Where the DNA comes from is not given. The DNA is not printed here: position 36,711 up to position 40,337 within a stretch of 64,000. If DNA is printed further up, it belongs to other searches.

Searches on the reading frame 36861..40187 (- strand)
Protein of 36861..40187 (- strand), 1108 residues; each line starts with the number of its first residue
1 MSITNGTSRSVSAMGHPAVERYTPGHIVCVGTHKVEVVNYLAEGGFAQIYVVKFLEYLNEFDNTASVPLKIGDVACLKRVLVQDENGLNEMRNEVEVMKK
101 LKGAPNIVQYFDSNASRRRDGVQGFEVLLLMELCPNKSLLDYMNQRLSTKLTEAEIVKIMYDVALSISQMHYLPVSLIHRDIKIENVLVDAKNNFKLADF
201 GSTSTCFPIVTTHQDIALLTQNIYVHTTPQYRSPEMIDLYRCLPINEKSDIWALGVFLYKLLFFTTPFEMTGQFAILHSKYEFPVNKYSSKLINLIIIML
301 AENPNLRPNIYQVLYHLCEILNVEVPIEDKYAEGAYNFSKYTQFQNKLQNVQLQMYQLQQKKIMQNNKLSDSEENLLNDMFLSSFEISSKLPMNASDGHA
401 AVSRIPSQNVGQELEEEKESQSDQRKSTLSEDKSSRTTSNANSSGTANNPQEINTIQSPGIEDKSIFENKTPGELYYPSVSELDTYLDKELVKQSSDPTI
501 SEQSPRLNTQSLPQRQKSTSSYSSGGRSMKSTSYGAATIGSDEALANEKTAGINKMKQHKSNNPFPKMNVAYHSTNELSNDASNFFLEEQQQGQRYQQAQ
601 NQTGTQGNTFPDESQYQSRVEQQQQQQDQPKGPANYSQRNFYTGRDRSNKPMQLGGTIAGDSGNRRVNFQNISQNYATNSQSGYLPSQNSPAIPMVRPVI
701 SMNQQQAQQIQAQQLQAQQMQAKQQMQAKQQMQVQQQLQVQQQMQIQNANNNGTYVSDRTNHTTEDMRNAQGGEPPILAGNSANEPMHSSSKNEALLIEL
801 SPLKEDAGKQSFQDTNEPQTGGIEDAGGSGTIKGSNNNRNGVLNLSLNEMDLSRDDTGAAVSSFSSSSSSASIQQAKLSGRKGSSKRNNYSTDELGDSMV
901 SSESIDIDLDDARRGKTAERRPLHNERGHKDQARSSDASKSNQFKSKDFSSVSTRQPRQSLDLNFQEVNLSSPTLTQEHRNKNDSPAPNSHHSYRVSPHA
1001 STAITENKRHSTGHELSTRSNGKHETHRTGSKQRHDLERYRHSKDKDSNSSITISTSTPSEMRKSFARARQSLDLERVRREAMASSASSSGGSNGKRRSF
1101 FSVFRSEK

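Call 4: search_protein_families(library=pfam, proteins=[window:36861-40187:-])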
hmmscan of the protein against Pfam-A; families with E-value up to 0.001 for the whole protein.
window:36861-40187:- (1108 aa): 2 families
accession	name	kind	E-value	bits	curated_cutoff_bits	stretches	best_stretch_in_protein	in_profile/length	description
PF00069.31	Pkinase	-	3.1e-37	128.9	31.7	1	73-316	25-260/263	Protein kinase domain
PF07714.23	PK_Tyr_Ser-Thr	-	1.8e-22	80.3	23.1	1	38-315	4-256/258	Protein tyrosine and serine/threonine kinase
